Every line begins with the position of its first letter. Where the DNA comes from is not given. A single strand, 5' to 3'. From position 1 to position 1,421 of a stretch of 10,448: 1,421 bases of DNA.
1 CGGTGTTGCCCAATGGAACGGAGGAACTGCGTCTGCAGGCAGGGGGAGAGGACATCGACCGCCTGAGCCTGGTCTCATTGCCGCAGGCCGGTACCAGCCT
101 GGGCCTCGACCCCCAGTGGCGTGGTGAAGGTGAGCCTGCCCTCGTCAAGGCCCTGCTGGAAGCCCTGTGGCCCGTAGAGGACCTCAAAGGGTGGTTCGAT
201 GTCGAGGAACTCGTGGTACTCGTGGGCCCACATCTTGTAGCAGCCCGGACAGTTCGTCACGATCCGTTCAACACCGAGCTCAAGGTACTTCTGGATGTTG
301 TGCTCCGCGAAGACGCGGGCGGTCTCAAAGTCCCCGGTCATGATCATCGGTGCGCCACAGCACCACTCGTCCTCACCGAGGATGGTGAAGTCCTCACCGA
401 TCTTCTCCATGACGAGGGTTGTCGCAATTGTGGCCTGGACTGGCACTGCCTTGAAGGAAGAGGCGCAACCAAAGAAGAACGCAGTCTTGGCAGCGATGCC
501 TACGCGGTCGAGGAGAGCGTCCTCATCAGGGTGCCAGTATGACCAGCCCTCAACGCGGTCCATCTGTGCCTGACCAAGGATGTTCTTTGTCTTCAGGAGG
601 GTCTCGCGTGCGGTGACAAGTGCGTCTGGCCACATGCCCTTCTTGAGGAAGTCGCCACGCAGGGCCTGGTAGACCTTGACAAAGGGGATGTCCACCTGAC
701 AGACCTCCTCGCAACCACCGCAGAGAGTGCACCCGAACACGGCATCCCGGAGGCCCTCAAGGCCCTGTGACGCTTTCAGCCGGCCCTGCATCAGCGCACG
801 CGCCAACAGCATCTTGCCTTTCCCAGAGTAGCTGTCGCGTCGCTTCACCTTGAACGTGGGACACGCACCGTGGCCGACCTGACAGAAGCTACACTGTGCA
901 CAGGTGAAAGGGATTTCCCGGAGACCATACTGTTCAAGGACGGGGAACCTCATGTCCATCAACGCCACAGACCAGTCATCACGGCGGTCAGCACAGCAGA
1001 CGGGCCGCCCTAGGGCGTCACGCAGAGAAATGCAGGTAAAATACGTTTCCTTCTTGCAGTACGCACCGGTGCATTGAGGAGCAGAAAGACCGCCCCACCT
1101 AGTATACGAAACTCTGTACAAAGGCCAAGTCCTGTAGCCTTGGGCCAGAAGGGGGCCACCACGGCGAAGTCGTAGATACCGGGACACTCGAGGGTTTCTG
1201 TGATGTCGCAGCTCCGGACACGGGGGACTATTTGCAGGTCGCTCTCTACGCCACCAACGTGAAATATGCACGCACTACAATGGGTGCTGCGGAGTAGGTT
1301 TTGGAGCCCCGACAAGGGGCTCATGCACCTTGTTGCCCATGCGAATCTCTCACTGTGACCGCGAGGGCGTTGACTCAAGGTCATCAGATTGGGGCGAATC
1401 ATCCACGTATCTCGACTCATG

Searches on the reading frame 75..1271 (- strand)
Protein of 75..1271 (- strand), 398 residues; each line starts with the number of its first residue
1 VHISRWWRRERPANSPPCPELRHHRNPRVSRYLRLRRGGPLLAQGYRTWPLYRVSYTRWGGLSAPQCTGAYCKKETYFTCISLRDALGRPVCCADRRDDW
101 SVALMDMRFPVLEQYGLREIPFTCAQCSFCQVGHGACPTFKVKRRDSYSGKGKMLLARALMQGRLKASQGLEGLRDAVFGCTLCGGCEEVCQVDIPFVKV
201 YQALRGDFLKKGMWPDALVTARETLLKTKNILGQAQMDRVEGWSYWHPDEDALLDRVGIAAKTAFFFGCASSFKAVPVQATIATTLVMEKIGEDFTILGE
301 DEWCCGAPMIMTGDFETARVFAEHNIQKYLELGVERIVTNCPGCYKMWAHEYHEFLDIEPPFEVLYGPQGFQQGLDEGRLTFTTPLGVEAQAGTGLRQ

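Call 5: search_protein_families(library=pfam, proteins=[window:75-1271:-], max_evalue=0.01)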
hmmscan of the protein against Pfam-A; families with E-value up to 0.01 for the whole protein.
window:75-1271:- (398 aa): 4 families
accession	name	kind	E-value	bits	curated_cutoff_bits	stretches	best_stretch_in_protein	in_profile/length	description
PF02754.22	CCG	-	6.8e-14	52.2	20.6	1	264-346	2-82/85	Cysteine-rich domain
PF13183.11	Fer4_8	-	5.3e-10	40.1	27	1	123-195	4-68/68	4Fe-4S dicluster domain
PF13534.11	Fer4_17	-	1.4e-05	25.9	22.2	1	124-195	2-60/61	4Fe-4S dicluster domain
PF13237.11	Fer4_10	-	0.0047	17.3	25.5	1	121-191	6-52/53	4Fe-4S dicluster domain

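Call 6: search_protein_families(library=ncbifam, proteins=[window:75-1271:-], max_evalue=0.01)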
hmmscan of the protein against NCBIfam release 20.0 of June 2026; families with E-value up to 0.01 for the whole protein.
window:75-1271:- (398 aa): 14 families
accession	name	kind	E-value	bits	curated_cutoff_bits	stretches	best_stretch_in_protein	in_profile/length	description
NF004898.0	PRK06259.1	equivalog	6.2e-21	74.6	385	1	124-354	136-352/488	fumarate reductase (CoM/CoB) subunit TfrB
NF008369.0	PRK11168.1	equivalog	2.2e-20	73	278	2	259-359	165-263/401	anaerobic glycerol-3-phosphate dehydrogenase subunit C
NF045670.1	quin_L_LdhH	equivalog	4.2e-17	61.7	800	1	261-359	467-562/706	L-lactate dehydrogenase (quinone) large subunit LdhH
NF045663.1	diclust_near_Sec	equivalog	5.8e-10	37.9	530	1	167-354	341-509/759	pyridine nucleotide-disulfide oxidoreductase/dicluster-binding protein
NF008434.0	PRK11274.1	equivalog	2.9e-09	36.3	333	2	268-360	175-266/409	glycolate oxidase subunit GlcF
TIGR03379.1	glycerol3P_GlpC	equivalog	3.3e-08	32.7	279.9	1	260-359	161-260/397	anaerobic glycerol-3-phosphate dehydrogenase subunit GlpC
TIGR00273.1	TIGR00273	equivalog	1.1e-06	27.8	444.8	1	123-217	294-381/432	LutB/LldF family L-lactate oxidation iron-sulfur protein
NF045724.1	ferredox_TmcB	equivalog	1.3e-05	24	735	1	122-381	41-306/430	electron transfer complex ferredoxin TmcB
TIGR03288.1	CoB_CoM_SS_B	equivalog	1.7e-05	24.2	345.15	1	263-349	2-85/290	CoB--CoM heterodisulfide reductase subunit B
NF009226.0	PRK12576.1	equivalog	9.9e-05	21.8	344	1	122-206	151-235/317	succinate dehydrogenase/fumarate reductase iron-sulfur subunit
TIGR03290.1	CoB_CoM_SS_C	equivalog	0.0001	22.3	160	1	124-227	4-94/144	CoB--CoM heterodisulfide reductase subunit C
TIGR00384.1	dhsB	subfamily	0.00092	18.7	88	1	125-195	140-212/222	succinate dehydrogenase and fumarate reductase iron-sulfur protein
NF004616.0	PRK05950.1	subfamily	0.0016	17.6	228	1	124-210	146-235/238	succinate dehydrogenase iron-sulfur subunit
NF045711.1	sulf_resp_HmcF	equivalog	0.0056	15.5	750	0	124-218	62-157/457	sulfate respiration complex iron-sulfur protein HmcF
